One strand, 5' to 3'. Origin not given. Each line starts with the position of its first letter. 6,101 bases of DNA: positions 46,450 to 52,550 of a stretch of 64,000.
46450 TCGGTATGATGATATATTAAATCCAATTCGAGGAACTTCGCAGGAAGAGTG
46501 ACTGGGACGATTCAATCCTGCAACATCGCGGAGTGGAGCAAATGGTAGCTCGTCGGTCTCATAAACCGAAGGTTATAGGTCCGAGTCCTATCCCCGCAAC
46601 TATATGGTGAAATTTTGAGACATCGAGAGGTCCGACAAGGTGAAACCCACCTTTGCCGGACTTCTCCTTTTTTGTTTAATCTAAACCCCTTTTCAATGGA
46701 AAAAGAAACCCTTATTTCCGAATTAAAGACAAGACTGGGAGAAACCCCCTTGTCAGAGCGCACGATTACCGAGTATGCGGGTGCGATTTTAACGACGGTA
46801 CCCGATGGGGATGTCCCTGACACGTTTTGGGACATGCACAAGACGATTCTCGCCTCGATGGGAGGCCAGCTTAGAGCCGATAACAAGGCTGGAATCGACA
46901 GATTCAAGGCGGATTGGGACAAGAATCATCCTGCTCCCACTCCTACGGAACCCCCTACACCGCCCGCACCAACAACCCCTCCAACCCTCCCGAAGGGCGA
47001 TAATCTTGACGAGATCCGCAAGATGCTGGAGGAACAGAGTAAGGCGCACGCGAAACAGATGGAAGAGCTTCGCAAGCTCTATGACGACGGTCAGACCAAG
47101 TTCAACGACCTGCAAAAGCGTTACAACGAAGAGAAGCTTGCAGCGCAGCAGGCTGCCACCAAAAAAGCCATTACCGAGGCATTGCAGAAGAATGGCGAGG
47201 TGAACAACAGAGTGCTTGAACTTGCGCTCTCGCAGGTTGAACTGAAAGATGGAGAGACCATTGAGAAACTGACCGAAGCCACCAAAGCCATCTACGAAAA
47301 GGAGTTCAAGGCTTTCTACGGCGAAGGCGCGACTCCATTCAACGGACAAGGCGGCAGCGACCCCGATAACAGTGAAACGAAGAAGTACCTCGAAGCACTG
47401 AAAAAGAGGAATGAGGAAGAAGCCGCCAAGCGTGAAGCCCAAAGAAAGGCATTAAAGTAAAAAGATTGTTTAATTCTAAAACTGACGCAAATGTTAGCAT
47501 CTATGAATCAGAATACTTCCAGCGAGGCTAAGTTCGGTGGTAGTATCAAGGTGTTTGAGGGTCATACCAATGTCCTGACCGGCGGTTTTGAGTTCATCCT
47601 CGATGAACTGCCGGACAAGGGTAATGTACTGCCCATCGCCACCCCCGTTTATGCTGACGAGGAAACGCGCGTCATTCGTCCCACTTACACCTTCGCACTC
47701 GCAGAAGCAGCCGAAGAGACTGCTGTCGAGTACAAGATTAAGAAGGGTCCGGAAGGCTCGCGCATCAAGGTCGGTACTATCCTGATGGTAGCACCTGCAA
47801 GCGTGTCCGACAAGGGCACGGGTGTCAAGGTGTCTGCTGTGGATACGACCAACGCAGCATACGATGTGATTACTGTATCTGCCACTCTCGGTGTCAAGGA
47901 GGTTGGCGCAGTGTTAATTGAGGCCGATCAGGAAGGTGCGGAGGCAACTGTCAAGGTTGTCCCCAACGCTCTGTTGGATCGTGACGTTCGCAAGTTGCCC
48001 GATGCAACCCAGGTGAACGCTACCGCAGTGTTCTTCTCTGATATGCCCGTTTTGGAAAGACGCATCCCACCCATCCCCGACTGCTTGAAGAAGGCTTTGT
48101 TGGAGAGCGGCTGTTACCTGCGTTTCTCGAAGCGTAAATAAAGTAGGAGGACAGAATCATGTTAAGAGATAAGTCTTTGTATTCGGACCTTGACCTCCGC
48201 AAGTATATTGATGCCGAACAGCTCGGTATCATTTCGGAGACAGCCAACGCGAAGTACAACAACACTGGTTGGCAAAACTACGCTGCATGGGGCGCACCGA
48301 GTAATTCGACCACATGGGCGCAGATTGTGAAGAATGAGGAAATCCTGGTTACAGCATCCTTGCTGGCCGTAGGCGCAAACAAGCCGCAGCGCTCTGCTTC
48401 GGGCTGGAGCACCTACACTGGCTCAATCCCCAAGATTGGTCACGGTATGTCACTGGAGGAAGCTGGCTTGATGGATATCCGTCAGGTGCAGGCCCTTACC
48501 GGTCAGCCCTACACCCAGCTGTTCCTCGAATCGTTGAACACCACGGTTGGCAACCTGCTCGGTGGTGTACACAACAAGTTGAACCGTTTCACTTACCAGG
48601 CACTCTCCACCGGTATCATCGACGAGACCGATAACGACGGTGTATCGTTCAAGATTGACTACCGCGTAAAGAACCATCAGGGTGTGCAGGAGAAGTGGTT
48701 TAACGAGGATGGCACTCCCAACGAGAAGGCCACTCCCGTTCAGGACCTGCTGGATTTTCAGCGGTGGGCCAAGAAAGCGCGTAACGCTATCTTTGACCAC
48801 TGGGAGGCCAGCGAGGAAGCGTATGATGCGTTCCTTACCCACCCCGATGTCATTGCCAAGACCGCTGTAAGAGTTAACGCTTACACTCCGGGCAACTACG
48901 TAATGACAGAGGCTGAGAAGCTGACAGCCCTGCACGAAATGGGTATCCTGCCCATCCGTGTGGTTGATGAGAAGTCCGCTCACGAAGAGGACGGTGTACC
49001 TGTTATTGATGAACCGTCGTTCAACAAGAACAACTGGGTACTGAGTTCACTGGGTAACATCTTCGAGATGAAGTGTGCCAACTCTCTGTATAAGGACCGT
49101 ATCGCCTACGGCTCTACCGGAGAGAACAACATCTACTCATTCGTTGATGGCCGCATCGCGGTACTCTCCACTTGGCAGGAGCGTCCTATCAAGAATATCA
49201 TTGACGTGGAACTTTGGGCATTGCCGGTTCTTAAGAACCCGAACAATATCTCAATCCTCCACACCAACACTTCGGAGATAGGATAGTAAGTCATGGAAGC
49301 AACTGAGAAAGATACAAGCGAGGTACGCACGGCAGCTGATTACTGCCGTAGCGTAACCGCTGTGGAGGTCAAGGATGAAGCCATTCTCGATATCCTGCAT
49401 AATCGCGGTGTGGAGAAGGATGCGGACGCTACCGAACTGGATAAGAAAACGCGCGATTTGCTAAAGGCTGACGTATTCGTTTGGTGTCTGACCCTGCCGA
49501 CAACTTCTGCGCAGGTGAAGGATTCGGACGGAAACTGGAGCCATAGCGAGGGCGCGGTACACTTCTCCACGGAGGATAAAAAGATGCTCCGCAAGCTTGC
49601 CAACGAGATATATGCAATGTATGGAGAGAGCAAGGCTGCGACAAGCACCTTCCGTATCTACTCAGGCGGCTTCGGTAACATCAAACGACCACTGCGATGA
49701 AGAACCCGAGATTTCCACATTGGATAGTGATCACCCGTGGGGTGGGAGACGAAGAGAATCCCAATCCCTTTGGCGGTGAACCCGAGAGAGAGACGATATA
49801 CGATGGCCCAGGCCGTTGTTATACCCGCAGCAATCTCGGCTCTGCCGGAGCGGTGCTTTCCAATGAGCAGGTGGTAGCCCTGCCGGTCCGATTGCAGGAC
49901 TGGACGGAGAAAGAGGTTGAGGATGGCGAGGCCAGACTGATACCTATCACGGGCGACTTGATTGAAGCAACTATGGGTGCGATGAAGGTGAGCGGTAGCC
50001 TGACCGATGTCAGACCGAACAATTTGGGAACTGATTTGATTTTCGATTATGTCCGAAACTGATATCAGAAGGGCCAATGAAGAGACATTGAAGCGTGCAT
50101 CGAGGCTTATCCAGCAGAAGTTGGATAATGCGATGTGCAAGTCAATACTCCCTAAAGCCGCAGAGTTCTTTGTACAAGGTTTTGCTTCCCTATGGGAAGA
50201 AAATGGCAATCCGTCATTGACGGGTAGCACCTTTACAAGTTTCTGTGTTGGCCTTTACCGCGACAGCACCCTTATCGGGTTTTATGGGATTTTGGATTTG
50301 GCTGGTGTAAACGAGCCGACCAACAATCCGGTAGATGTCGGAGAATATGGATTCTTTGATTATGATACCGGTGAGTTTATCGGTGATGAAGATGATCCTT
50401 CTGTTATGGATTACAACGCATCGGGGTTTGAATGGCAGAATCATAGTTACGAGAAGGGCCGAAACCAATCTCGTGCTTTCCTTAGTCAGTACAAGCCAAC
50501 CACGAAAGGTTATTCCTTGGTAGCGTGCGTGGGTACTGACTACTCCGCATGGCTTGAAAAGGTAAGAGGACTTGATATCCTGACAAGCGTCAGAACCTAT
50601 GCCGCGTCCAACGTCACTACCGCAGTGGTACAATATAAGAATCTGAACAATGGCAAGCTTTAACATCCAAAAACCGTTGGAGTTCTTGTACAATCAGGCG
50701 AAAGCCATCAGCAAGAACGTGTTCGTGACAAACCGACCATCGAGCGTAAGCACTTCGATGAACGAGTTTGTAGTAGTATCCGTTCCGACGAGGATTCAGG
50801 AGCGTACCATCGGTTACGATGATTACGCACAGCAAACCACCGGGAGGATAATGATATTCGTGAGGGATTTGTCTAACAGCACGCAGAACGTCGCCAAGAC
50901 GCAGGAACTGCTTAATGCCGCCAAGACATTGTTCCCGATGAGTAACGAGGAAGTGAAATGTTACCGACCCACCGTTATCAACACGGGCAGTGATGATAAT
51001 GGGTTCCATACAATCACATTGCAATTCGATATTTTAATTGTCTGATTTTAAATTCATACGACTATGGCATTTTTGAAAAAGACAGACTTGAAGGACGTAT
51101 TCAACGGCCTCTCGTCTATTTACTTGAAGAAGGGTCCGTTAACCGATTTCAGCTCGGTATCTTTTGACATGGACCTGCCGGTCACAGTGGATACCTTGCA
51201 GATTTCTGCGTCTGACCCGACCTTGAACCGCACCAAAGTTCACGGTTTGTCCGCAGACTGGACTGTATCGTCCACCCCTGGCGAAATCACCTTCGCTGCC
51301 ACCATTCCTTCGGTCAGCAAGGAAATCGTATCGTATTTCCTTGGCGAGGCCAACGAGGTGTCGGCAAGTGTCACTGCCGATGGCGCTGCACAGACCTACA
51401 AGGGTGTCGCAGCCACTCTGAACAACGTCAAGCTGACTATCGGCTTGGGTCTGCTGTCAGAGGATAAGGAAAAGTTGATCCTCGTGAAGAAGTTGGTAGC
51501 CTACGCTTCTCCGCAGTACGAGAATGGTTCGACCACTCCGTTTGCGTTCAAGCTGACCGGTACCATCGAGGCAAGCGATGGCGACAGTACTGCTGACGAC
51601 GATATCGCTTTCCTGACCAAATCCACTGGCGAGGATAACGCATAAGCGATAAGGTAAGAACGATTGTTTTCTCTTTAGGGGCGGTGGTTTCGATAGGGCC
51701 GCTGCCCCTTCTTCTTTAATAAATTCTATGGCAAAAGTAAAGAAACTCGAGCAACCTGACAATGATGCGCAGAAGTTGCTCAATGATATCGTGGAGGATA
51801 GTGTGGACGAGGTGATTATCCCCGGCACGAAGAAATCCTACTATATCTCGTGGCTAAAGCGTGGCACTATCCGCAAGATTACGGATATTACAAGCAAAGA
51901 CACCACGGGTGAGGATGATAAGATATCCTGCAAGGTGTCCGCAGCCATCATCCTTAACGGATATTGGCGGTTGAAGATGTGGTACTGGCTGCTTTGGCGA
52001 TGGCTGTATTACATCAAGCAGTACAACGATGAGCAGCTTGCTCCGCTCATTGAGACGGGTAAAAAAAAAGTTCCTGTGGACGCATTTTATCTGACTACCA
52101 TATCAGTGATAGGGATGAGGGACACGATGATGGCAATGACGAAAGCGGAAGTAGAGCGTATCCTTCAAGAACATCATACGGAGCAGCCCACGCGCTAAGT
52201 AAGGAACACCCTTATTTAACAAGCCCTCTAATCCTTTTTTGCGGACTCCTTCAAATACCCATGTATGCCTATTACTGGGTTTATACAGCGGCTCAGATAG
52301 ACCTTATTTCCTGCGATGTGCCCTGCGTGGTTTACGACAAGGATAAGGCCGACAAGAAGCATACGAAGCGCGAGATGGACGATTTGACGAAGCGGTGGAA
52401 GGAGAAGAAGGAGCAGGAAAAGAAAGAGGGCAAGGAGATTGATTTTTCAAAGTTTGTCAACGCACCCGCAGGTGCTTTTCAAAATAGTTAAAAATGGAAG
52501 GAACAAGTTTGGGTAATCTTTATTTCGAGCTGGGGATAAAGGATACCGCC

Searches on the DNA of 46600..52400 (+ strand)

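Call 11: search_dna_similar(query=window:46600-52400:+, collection=phages, mode=distant, max_rows=15)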
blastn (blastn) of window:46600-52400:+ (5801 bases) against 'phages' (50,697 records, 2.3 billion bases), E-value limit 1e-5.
Records with a match: 6; places in all: 6; records where one place covers at least 80% of the query: 0.
Best place of each record, by identity: 60-80% 6.
By first word of the organism name: Bacteroides 5; Phocaeicola 1.
By host as written in the record: - 3; Bacteroides intestinalis BG4 1; Bacteroides sp. 1; Phocaeicola vulgatus BM8 1.
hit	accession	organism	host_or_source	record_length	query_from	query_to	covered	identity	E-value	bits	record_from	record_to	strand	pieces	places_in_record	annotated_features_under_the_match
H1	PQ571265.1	Bacteroides phage BI-TP1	Bacteroides intestinalis BG4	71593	5307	5573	5%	70.6%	6e-19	104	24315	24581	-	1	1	hypothetical protein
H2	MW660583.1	Bacteroides phage LoVEphage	Bacteroides sp.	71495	5307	5573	5%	70.6%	6e-19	104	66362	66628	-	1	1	hypothetical protein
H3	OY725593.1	Bacteroides phage LoVEphage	-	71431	5307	5573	5%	70.6%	6e-19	104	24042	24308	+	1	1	hypothetical protein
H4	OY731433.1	Bacteroides phage LoVEphage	-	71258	5307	5573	5%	70.6%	6e-19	104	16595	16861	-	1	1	hypothetical protein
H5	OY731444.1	Bacteroides phage LoVEphage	-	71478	5307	5573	5%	70.6%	6e-19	104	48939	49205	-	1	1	hypothetical protein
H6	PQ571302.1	Phocaeicola phage PV4-TP1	Phocaeicola vulgatus BM8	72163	5459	5573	2%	77.6%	2e-13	86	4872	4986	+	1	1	hypothetical protein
